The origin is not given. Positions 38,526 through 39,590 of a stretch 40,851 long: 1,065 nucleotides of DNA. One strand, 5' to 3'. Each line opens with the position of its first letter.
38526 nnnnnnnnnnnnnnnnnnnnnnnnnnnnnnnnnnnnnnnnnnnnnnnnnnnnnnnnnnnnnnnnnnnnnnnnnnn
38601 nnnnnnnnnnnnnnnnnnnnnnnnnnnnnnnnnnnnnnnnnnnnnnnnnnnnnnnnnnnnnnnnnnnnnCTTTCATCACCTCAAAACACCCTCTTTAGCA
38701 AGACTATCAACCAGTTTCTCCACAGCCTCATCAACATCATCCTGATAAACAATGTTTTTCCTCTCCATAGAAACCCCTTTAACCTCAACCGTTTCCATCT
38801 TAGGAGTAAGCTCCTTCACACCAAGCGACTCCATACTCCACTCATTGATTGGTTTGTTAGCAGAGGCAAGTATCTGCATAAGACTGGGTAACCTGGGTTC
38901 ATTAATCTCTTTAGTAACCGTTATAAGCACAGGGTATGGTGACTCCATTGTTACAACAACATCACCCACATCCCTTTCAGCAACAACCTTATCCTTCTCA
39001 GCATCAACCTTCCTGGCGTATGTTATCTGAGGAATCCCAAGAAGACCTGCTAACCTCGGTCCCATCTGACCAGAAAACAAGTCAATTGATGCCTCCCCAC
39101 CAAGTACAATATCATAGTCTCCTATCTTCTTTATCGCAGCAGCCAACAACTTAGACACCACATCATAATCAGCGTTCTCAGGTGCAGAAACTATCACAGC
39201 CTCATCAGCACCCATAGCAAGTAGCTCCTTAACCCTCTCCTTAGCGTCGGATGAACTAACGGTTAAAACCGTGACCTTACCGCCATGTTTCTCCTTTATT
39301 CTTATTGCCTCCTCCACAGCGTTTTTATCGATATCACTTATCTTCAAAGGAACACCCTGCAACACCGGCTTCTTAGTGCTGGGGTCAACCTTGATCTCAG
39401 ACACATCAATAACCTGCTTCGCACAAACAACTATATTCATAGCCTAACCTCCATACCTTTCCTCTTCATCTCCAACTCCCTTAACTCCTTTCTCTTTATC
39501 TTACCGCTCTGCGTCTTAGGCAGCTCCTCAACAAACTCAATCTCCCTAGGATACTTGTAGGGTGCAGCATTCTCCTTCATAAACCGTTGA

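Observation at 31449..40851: Translationally coupled 10-gene chain joining an acyl-CoA synthetase, EtfBA, a membrane-subunit-free NuoB/C/D/I-like module and an HdrA::MvhD-HdrC-HdrB-like module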

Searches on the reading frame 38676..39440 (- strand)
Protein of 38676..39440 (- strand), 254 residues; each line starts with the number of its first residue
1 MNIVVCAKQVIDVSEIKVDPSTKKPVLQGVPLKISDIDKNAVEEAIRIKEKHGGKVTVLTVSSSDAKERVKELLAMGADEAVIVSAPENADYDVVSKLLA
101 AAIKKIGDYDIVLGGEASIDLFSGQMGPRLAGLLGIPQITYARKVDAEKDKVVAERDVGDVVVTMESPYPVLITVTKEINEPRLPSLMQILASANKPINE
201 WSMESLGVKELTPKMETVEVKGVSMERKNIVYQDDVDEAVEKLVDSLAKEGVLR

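Call 4: search_protein_families(library=pfam, proteins=[window:38676-39440:-], max_evalue=0.01)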
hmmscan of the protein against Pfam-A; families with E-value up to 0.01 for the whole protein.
window:38676-39440:- (254 aa): 2 families
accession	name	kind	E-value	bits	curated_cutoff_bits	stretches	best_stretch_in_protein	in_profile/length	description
PF01012.27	ETF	-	1.3e-40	139.6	26.7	1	28-203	7-178/181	Electron transfer flavoprotein domain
PF00582.32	Usp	-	0.00014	22.8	24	1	30-116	7-90/141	Universal stress protein family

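Call 6: find_encoding_contigs(protein=window:38676-39440:-, flank=10000, max_places=6)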
Protein window:38676-39440:- (254 aa): 4 contigs read that carry it; 4 places shown.
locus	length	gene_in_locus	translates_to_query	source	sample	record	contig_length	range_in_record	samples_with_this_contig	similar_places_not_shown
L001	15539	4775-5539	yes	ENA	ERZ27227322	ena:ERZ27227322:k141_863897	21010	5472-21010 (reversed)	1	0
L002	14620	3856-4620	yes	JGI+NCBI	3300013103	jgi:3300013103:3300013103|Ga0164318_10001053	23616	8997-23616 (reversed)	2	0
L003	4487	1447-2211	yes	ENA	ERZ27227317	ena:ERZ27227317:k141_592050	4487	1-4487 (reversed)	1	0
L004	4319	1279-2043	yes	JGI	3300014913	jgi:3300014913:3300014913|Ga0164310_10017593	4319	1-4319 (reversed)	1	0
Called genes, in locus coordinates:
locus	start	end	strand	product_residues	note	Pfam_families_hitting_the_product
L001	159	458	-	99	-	-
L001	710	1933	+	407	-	PF05048:NosD, PF13229:Beta_helix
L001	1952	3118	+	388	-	PF02771:Acyl-CoA_dh_N, PF02770:Acyl-CoA_dh_M, PF00441:Acyl-CoA_dh_1, PF08028:Acyl-CoA_dh_2, PF22924:ACOX_C_alpha1 (faint)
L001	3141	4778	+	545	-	PF00501:AMP-binding, PF13193:AMP-binding_C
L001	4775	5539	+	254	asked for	PF01012:ETF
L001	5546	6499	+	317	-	PF01012:ETF, PF00766:ETF_alpha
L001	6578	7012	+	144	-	PF01058:Oxidored_q6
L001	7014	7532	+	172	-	PF00329:Complex1_30kDa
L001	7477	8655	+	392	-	PF00374:NiFeSe_Hases, PF00346:Complex1_49kDa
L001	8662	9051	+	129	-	PF00037:Fer4, PF12837:Fer4_6 (faint), PF14697:Fer4_21, PF12838:Fer4_7, PF13187:Fer4_9, PF13484:Fer4_16 (faint)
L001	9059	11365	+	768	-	PF00890:FAD_binding_2, PF01266:DAO (weak), PF01946:Thi4 (weak), PF07992:Pyr_redox_2, PF12831:FAD_oxidored, PF00037:Fer4, PF14697:Fer4_21, PF02662:FlpD, +12 more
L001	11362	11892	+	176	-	PF13237:Fer4_10 (weak), PF13183:Fer4_8, PF13187:Fer4_9 (weak), PF13534:Fer4_17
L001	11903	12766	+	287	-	PF02754:CCG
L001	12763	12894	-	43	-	-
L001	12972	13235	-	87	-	PF00724:Oxidored_FMN (weak)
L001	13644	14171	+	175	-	PF13237:Fer4_10 (weak), PF13183:Fer4_8, PF13187:Fer4_9 (weak), PF13534:Fer4_17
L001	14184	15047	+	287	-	PF02754:CCG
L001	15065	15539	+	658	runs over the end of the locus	PF07992:Pyr_redox_2 (faint), PF12831:FAD_oxidored (weak), PF13450:NAD_binding_8 (weak), PF12797:Fer4_2 (faint), PF12838:Fer4_7, PF13187:Fer4_9, PF14697:Fer4_21, PF00037:Fer4 (weak), +4 more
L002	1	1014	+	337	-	PF05048:NosD, PF13229:Beta_helix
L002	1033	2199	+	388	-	PF02771:Acyl-CoA_dh_N, PF02770:Acyl-CoA_dh_M, PF00441:Acyl-CoA_dh_1, PF08028:Acyl-CoA_dh_2, PF22924:ACOX_C_alpha1 (faint)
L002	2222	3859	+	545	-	PF00501:AMP-binding, PF13193:AMP-binding_C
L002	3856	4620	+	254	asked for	PF01012:ETF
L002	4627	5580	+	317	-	PF01012:ETF, PF00766:ETF_alpha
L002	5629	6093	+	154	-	PF01058:Oxidored_q6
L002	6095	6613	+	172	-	PF00329:Complex1_30kDa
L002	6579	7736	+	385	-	PF00374:NiFeSe_Hases, PF00346:Complex1_49kDa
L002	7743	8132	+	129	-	PF00037:Fer4, PF12837:Fer4_6 (faint), PF14697:Fer4_21, PF12838:Fer4_7, PF13187:Fer4_9, PF13484:Fer4_16 (faint)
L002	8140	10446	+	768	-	PF00890:FAD_binding_2, PF01266:DAO (weak), PF01946:Thi4 (weak), PF07992:Pyr_redox_2, PF12831:FAD_oxidored, PF00037:Fer4, PF14697:Fer4_21, PF02662:FlpD, +12 more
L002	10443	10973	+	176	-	PF13237:Fer4_10 (weak), PF13183:Fer4_8, PF13187:Fer4_9 (weak), PF13534:Fer4_17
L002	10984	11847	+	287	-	PF02754:CCG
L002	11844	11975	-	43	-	-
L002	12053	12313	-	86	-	PF00724:Oxidored_FMN (weak)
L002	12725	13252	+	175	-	PF13237:Fer4_10 (weak), PF13183:Fer4_8, PF13187:Fer4_9 (weak), PF13534:Fer4_17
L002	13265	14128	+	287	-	PF02754:CCG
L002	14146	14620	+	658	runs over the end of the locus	PF07992:Pyr_redox_2 (faint), PF12831:FAD_oxidored (weak), PF13450:NAD_binding_8 (weak), PF12797:Fer4_2 (faint), PF12838:Fer4_7, PF13187:Fer4_9, PF14697:Fer4_21, PF00037:Fer4 (weak), +4 more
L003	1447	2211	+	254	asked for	PF01012:ETF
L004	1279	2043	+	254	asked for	PF01012:ETF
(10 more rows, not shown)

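Call 27: list_cluster_members(proteins=[window:38676-39440:-, window:32850-35156:-, window:36683-37201:-, window:37716-38669:-, window:24318-25775:-])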
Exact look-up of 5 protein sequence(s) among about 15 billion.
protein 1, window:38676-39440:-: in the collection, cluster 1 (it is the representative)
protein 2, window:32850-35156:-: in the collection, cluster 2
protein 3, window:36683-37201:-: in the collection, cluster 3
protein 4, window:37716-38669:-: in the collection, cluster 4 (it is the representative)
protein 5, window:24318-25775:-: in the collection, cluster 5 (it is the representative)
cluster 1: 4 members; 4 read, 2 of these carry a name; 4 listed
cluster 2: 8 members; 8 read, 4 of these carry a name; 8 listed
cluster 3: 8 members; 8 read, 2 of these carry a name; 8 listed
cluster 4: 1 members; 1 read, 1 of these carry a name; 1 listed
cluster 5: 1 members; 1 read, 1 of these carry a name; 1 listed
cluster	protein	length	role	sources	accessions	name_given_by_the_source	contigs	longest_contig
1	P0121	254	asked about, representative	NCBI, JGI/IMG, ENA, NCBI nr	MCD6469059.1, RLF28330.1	MAG: electron transfer flavoprotein subunit beta/FixA family protein [Thermoplasmata ... | electron transfer flavoprotein subunit beta/FixA family protein [Thermoplasmata archaeon]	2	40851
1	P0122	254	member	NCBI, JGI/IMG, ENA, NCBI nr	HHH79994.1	MAG TPA: electron transfer flavoprotein beta subunit/FixA family protein ... | electron transfer flavoprotein beta subunit/FixA family protein [Thermoplasmatales ...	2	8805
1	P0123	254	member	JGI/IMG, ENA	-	-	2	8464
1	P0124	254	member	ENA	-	-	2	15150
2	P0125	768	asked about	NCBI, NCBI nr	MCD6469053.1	MAG: hydrogenase iron-sulfur subunit [Thermoplasmata archaeon] | hydrogenase iron-sulfur subunit [Thermoplasmata archaeon]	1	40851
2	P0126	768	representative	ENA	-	-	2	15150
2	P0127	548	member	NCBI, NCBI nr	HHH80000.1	MAG TPA: CoB--CoM heterodisulfide reductase iron-sulfur subunit A family protein, partial ... | CoB--CoM heterodisulfide reductase iron-sulfur subunit A family protein ...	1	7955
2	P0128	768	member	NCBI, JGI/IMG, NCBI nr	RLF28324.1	MAG: disulfide reductase [Thermoplasmata archaeon]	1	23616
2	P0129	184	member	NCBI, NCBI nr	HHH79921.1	MAG TPA: hydrogenase iron-sulfur subunit [Thermoplasmatales archaeon] | hydrogenase iron-sulfur subunit [Thermoplasmatales archaeon]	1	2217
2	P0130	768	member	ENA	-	-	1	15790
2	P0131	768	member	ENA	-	-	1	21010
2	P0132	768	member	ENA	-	-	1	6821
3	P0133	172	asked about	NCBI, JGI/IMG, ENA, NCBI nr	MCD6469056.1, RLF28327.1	MAG: NADH-quinone oxidoreductase subunit C [Thermoplasmata archaeon] | NADH-quinone oxidoreductase subunit C [Thermoplasmata archaeon]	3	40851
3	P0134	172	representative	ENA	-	-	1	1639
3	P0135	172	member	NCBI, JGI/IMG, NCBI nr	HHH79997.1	MAG TPA: NADH-quinone oxidoreductase subunit C [Thermoplasmatales archaeon] | NADH-quinone oxidoreductase subunit C [Thermoplasmatales archaeon]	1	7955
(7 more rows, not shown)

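Call 38: search_solved_structures(query=window:38676-39440:-, max_evalue=0.00001, show_alignments=2)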
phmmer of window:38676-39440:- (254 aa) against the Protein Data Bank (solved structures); distinct sequences matched with E-value up to 0.00001: 10.
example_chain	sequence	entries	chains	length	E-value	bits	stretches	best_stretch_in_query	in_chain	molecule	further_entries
6fah_B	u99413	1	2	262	1e-38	136.9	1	1-209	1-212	Caffeyl-CoA reductase-Etf complex subunit CarD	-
5ol2_B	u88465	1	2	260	4.1e-38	135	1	1-210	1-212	Electron transfer flavoprotein small subunit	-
7qh2_B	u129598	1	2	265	3.1e-32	115.7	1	2-196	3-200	Lactate dehydrogenase (NAD(+),ferredoxin) subunit LctB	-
4kpu_B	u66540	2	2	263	2.2e-31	113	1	1-192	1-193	Electron transfer flavoprotein alpha/beta-subunit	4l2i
7koe_A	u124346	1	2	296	2e-28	103.3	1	2-249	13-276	Electron transfer flavoprotein, beta subunit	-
1efp_B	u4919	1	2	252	1.8e-26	96.9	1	1-245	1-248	PROTEIN (ELECTRON TRANSFER FLAVOPROTEIN)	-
1efv_B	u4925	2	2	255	1.5e-23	87.3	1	2-229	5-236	ELECTRON TRANSFER FLAVOPROTEIN | Electron transfer flavoprotein beta-subunit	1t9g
2a1t_S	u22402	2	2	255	5e-23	85.6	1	2-229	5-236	Electron transfer flavoprotein beta-subunit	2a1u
5ow0_B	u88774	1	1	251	8.9e-19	71.7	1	34-250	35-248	Electron transfer flavoprotein, beta subunit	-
1o94_C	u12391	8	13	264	2.9e-14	56.9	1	34-209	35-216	ELECTRON TRANSFER FLAVOPROTEIN BETA-SUBUNIT | ELECTRON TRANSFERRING FLAVOPROTEIN BETA-SUBUNIT | Electron transfer flavoprotein subunit beta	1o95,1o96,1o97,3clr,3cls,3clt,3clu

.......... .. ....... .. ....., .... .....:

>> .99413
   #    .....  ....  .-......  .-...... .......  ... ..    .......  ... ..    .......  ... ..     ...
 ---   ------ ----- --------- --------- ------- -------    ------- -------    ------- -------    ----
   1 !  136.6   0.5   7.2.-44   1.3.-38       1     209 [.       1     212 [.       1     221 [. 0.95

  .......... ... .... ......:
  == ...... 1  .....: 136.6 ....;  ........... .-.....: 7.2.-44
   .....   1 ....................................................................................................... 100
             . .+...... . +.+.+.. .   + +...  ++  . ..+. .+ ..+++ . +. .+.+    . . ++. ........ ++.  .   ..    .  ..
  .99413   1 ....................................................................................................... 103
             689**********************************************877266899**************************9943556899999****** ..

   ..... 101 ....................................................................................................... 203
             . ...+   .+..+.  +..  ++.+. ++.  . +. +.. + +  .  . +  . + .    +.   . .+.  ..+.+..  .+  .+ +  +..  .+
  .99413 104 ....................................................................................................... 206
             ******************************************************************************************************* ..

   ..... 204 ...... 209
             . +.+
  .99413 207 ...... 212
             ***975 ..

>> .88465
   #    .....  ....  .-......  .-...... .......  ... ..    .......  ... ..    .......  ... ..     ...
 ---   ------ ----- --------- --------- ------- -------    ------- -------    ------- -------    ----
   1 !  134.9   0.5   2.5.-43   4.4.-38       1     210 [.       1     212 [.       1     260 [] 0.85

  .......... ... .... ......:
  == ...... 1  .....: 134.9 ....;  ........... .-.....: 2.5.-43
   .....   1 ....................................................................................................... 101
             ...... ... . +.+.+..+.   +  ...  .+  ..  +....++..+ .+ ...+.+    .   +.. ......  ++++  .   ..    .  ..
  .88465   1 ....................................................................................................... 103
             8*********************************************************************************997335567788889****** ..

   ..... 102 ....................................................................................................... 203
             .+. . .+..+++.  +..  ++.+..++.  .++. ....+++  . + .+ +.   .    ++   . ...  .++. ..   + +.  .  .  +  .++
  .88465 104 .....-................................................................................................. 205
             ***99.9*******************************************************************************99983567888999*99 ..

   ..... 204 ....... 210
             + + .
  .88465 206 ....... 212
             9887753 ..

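Call 40: search_solved_structures(query=L001:1952-3118:+, max_evalue=1e-30)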
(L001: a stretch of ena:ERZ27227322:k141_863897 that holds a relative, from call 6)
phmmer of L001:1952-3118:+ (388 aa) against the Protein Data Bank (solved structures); distinct sequences matched with E-value up to 1e-30: 81 (the best 60 are shown).
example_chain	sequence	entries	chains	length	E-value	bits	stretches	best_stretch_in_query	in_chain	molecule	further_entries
5ol2_C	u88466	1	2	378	2.6e-144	484.1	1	14-388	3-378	Acyl-CoA dehydrogenase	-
4l1f_A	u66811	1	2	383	3.3e-137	460.8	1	12-388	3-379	Acyl-CoA dehydrogenase domain protein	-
5lnx_A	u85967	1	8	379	1.1e-134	452.5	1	15-387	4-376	Acyl-CoA dehydrogenase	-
9w60_A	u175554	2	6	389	1.1e-122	413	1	12-387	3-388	Butyryl CoA dehydrogenase apo protein | Butyryl CoA Dehydrogenase with FAD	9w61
1jqi_A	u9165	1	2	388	1.5e-117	396.1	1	11-388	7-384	short chain acyl-CoA dehydrogenase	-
4u83_A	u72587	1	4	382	5e-116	391.1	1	14-385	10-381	Acyl-CoA dehydrogenase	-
4m9a_A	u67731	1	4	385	1.8e-114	386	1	16-386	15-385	Acyl-CoA dehydrogenase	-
7y0a_A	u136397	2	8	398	4.4e-114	384.7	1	11-388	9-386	Short-chain specific acyl-CoA dehydrogenase, mitochondrial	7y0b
8sgs_A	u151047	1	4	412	5.2e-114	384.4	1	11-388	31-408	Short-chain specific acyl-CoA dehydrogenase, mitochondrial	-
2vig_A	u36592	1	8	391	3.7e-113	381.7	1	12-388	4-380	SHORT-CHAIN SPECIFIC ACYL-COA DEHYDROGENASE,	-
1buc_A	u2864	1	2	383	7.9e-113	380.6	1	12-388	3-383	BUTYRYL-COA DEHYDROGENASE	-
6fah_C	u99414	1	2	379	7.1e-112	377.4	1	15-387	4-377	Caffeyl-CoA reductase-Etf complex subunit CarC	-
4n5f_A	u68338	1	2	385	2.7e-111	375.5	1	15-386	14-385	Putative acyl-CoA dehydrogenase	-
2dvl_A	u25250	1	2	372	1.1e-106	360.3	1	14-388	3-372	Acyl-CoA dehydrogenase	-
3pfd_A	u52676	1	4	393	5.1e-104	351.6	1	14-388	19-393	Acyl-CoA dehydrogenase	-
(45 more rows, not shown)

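Call 82: search_protein_families(library=ncbifam, proteins=[L001:3141-4778:+, L001:1952-3118:+, window:38676-39440:-], max_evalue=1e-10)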
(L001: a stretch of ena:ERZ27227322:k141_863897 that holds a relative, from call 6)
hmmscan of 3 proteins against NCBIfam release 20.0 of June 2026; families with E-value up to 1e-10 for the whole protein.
L001:3141-4778:+ (545 aa): 97 families (the best 25 are shown)
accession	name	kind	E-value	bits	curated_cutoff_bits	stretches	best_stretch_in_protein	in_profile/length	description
NF047394.1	AcylCoAsynMbcS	equivalog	8.9e-160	532.8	850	1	17-538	8-523/525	acyl-CoA synthetase MbcS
NF003313.0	PRK04319.1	equivalog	1.4e-152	508.9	729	1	3-537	25-563/574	acetate--CoA ligase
TIGR02262.1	benz_CoA_lig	subfamily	3.6e-115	385.6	375.25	1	19-533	1-507/508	benzoate-CoA ligase family protein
NF004837.0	PRK06187.1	subfamily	7.1e-106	354.5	476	1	38-535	22-522/531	long-chain-fatty-acid--CoA ligase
TIGR02188.1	Ac_CoA_lig_AcsA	equivalog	3e-100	336.3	724.95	1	11-538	46-608/629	acetate--CoA ligase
NF001208.0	PRK00174.1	subfamily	1.7e-97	327.3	657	1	9-538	65-623/649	acetate--CoA ligase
NF053567.1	HBDA_AROS1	equivalog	2.1e-92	310.2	1000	1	51-534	36-518/523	3-hydroxybenzoate--CoA ligase HbdA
NF006181.0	PRK08314.1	subfamily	8.1e-83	278.5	705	2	167-539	187-558/563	long-chain-fatty-acid--CoA ligase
NF005702.0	PRK07514.1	subfamily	1.8e-80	270.7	558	1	49-533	24-498/506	malonyl-CoA synthase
NF004822.0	PRK06178.1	equivalog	2.1e-77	261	782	1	53-534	61-566/571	acyl-CoA synthetase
NF006182.0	PRK08316.1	subfamily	2.5e-76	257.2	663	1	39-534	26-516/523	fatty acyl-CoA synthetase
NF005676.0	PRK07470.1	equivalog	5.9e-75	252.9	774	1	59-538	50-532/544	acyl-CoA synthetase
NF052269.1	Staph_lig_FadD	equivalog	1.1e-72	245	650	1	52-534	22-492/499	long-chain-fatty-acid--CoA ligase FadD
NF004114.0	PRK05605.1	equivalog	6.5e-72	242.6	766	1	166-537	198-571/575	long-chain-fatty-acid--CoA ligase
NF005220.0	PRK06710.1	equivalog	1.3e-71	241.4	1116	2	169-539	190-557/563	long-chain-fatty-acid--CoA ligase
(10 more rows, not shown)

L001:1952-3118:+ (388 aa): 23 families
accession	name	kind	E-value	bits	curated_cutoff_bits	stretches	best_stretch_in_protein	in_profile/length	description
NF042972.1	AcrlCoAredClosAcrC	equivalog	2.6e-161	536.5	640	1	10-388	1-378/378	acryloyl-CoA reductase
NF045552.1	GlutCoADH_Des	equivalog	5.3e-112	374.8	470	1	10-384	1-377/387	glutaryl-CoA dehydrogenase Acd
NF043006.1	CyhCrbnylCoADH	equivalog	1.7e-108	363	650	1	15-386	5-375/380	cyclohexane-1-carbonyl-CoA dehydrogenase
NF058590.1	AcCoDHFadEBacil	equivalog_domain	1.4e-105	354.1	600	1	5-388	14-412/586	acyl-CoA dehydrogenase FadE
NF042439.1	SulpropCoADesulf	equivalog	1.9e-97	326.4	600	1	23-387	2-371/379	3-sulfinopropanoyl-CoA desulfinase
NF045652.1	ProlPCPDhRedW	equivalog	2.4e-90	303.1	650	1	18-386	4-373/376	L-prolyl-[peptidyl-carrier protein] dehydrogenase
NF053553.1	prodigi_MBC_PigA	equivalog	6.3e-87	292.2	500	1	10-386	1-379/381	prodigiosin MBC biosynthesis dehydrogenase PigA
NF008997.0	PRK12341.1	equivalog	6.9e-80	268.9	537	1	10-387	1-377/382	acyl-CoA dehydrogenase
NF002885.1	PRK03354.1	equivalog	2.1e-76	257.4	540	1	10-387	1-374/378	crotonobetainyl-CoA dehydrogenase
TIGR03207.1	cyc_hxne_CoA_dh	equivalog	5.8e-67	226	575.35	1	14-385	1-370/372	cyclohexanecarboxyl-CoA dehydrogenase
NF052270.1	Staph_DH_FadE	equivalog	1.1e-56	192.3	600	1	14-386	21-393/400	acyl-CoA dehydrogenase FadE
NF007000.1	PRK09463.1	subfamily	6.3e-45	153.7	600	1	42-381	70-429/726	acyl-CoA dehydrogenase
NF049984.1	Rv1679_FadE16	equivalog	3.3e-42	145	600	1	36-374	15-353/371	Rv1679 family acyl-CoA dehydrogenase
NF009586.0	PRK13026.1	subfamily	2.1e-40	138.8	608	1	42-379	105-462/777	acyl-CoA dehydrogenase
TIGR03204.1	pimC_large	equivalog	1.4e-37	129.6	623.85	1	64-386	59-392/395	pimeloyl-CoA dehydrogenase large subunit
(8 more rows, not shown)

window:38676-39440:- (254 aa): 5 families
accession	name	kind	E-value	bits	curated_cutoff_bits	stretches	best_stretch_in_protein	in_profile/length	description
NF040731.1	flavo_sub_EftB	exception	2.7e-49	167.9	445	1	2-250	1-257/260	electron transfer flavoprotein subunit beta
NF008998.0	PRK12342.1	equivalog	4.2e-42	144.3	338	1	1-250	1-252/254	electron transfer flavoprotein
NF042971.1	AcrlCoAredClosAcrB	equivalog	6.5e-37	127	475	1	1-223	1-226/266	acryloyl-CoA reductase electron transfer subunit gamma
NF002888.0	PRK03359.1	subfamily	2.5e-34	118.8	219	1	1-249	1-254/256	putative electron transfer flavoprotein FixA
TIGR04503.1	mft_etfB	hypoth_equivalog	1.9e-18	66.9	200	1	14-221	10-231/290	mycofactocin-associated electron transfer flavoprotein beta subunit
